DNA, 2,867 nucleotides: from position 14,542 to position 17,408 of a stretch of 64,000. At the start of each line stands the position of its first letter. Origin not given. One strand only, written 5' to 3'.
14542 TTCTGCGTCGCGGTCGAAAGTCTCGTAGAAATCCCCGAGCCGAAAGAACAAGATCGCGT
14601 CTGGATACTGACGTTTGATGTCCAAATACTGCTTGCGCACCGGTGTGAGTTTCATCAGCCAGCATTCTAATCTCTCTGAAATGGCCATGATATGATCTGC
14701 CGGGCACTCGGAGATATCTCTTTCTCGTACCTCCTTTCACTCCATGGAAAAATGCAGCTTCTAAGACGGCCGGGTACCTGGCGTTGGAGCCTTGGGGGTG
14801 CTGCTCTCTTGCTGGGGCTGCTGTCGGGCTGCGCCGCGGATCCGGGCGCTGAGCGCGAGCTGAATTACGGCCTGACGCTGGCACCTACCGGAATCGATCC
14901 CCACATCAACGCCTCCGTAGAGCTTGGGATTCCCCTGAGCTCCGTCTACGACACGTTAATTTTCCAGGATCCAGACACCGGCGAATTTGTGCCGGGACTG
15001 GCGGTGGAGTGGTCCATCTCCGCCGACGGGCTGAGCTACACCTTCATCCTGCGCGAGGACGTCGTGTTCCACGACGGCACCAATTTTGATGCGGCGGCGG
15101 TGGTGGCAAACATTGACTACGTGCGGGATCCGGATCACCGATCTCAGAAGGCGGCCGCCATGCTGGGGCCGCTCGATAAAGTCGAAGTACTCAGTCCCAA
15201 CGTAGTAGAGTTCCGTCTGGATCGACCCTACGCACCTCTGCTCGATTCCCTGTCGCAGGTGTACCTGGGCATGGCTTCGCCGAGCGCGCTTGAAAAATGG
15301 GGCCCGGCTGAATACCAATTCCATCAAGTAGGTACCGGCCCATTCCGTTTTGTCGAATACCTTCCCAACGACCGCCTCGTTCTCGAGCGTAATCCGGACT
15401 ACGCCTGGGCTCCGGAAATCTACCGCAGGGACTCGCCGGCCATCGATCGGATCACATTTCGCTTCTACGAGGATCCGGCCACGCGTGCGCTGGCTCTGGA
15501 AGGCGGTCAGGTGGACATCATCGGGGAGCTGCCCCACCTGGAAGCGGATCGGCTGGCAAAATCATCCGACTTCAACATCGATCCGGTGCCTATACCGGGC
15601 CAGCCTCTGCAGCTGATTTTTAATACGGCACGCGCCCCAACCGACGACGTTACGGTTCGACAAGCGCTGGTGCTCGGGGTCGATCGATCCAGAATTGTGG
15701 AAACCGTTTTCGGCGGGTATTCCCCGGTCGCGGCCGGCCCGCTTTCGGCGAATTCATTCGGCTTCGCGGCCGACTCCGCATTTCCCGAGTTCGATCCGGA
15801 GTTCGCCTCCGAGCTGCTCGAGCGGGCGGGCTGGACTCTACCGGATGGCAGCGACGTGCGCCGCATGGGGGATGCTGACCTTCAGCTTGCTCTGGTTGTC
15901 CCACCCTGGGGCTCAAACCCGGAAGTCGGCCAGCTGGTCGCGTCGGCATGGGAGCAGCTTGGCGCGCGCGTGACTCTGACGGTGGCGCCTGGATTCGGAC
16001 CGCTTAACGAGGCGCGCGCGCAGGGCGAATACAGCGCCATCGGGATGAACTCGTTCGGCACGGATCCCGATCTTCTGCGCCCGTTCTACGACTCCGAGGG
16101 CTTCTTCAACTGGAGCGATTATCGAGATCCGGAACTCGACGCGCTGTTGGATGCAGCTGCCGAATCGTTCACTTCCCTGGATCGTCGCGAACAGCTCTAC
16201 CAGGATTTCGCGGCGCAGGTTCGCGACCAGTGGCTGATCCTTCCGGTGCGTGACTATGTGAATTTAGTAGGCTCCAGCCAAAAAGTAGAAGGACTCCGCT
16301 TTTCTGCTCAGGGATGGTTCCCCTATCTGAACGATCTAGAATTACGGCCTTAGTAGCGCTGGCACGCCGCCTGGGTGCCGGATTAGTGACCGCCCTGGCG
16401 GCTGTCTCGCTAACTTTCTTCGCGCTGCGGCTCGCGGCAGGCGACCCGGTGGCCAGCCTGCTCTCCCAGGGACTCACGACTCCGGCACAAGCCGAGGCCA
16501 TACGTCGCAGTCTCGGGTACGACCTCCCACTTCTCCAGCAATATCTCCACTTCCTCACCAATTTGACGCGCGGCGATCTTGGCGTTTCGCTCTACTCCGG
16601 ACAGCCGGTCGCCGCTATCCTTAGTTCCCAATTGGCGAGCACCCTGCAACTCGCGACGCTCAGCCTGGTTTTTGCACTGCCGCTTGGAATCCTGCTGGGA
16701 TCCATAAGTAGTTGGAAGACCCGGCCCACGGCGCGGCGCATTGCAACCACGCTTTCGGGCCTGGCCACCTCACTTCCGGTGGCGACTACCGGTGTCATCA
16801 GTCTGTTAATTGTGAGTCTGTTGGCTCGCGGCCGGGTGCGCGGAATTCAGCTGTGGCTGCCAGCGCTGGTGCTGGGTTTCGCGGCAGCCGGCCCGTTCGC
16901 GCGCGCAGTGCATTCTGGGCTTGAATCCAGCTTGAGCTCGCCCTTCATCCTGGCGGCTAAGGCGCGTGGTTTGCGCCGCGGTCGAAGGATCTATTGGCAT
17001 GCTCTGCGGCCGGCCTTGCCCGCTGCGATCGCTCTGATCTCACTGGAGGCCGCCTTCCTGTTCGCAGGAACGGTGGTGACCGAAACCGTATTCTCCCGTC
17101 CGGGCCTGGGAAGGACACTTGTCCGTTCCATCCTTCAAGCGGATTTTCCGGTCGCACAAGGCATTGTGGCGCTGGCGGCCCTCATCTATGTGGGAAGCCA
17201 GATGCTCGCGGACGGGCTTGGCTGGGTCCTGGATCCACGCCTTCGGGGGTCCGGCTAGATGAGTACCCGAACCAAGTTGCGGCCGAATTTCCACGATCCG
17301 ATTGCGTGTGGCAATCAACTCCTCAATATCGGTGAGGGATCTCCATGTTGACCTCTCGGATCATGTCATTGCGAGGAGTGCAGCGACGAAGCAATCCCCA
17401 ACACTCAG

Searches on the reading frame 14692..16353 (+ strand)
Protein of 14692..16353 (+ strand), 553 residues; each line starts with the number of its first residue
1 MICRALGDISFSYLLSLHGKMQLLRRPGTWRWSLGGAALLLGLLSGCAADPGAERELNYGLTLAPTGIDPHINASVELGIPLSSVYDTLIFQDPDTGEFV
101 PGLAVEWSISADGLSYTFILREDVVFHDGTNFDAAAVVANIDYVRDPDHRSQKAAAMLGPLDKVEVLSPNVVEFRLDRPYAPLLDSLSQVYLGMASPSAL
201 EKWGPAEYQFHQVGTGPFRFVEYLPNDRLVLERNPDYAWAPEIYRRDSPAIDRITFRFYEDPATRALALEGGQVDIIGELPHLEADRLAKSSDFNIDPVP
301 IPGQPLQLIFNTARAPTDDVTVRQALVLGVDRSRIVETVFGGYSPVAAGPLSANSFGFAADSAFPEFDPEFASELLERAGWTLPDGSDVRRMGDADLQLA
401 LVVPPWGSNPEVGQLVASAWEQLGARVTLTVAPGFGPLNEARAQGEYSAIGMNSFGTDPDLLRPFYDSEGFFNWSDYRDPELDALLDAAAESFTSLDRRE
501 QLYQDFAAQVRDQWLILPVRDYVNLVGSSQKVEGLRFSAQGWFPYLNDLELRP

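Call 25: search_protein_families(library=ncbifam, proteins=[window:14692-16353:+], max_evalue=0.00001)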
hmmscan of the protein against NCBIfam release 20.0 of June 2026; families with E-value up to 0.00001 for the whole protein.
window:14692-16353:+ (553 aa): 10 families
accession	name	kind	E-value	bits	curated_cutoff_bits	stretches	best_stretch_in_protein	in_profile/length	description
TIGR02294.1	nickel_nikA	equivalog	7.1e-57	193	393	1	68-540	19-491/501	nickel ABC transporter substrate-binding protein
TIGR04028.1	SBP_KPN_01854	hypoth_equivalog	6.5e-56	189.9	468.5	1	82-541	27-499/509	TIGR04028 family ABC transporter substrate-binding protein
NF045468.1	Opp5A_nikA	equivalog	1.3e-42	145.9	600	1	53-542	16-479/488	nickel ABC transporter substrate-binding protein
NF011942.0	PRK15413.1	equivalog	1.2e-41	143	594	1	84-386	57-346/512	glutathione ABC transporter substrate-binding protein GsiB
NF047575.1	opine_bind_CntA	exception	8.3e-38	130.2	800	1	56-538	38-521/535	staphylopine-dependent metal ABC transporter substrate-binding lipoprotein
NF043070.1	DppA_dipep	equivalog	4.4e-28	98.1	1005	1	55-513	29-497/535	dipeptide ABC transporter periplasmic-binding protein DppA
NF011689.0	PRK15109.1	equivalog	6.1e-26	91.2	560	1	84-541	64-529/547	ABC transporter substrate-binding protein SapA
NF045467.1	Opp4A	equivalog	8.2e-25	87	650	1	318-540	315-546/556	oligopeptide ABC transporter substrate-binding protein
NF011684.0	PRK15104.1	equivalog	3e-15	55.9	947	1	68-525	52-514/543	oligopeptide ABC transporter substrate-binding protein OppA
NF007287.0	PRK09755.1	equivalog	7e-09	35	1098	0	308-520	294-501/535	ABC transporter substrate-binding protein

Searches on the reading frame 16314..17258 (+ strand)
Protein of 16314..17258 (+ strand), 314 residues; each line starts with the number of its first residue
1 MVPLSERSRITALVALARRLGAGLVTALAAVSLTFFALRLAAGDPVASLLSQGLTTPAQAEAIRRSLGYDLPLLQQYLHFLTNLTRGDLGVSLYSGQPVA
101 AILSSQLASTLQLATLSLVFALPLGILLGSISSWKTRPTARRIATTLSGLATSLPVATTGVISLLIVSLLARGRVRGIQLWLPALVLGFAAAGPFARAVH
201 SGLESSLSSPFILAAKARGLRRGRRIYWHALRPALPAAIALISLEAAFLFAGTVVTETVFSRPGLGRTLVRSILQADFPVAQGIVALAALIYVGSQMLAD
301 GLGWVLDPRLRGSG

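Call 25: search_protein_families(library=ncbifam, proteins=[window:16314-17258:+], max_evalue=0.00001)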
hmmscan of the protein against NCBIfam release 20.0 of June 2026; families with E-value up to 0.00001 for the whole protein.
window:16314-17258:+ (314 aa): 13 families
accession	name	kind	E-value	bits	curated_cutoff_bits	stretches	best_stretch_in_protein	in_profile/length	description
NF045470.1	Opp2B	equivalog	8.7e-61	205.7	350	1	24-311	6-300/300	nickel ABC transporter permease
NF045469.1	Opp1B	equivalog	1.8e-49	169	380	1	24-311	12-307/307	nickel/cobalt ABC transporter permease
NF045471.1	Opp3B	equivalog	1.1e-43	149.8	480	1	17-313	6-305/308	oligopeptide ABC transporter permease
NF008161.0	PRK10914.1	equivalog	9.3e-43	146.7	590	2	180-311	205-336/339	dipeptide ABC transporter permease DppB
NF011661.0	PRK15081.1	equivalog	2.3e-39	135.7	463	1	22-311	10-304/306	glutathione ABC transporter permease GsiC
TIGR02789.1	nickel_nikB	equivalog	3.1e-38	131.9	447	1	24-311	13-307/314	nickel ABC transporter permease subunit NikB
NF045472.1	Opp4B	equivalog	5.6e-37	127.7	450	2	180-311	188-319/319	oligopeptide ABC transporter permease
NF007677.0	PRK10352.1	equivalog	7.8e-34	117.2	433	1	18-312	7-308/314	nickel ABC transporter permease subunit NikB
NF007008.0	PRK09471.1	equivalog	9.6e-29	100.8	388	1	17-311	6-305/306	oligopeptide ABC transporter permease OppB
NF011690.0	PRK15110.1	equivalog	2.8e-23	82.9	432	2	180-308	183-311/321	putrescine export ABC transporter permease SapB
NF011712.0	PRK15133.1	subfamily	2.5e-14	53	445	1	206-310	254-359/364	microcin C ABC transporter permease YejB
NF043081.1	MMSYN1_0165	equivalog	2.6e-12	46.5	350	1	95-310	163-384/388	oligopeptide ABC transporter permease OppB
NF045476.1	Opp4C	equivalog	7.9e-08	31.9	350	1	110-266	79-222/278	oligopeptide ABC transporter permease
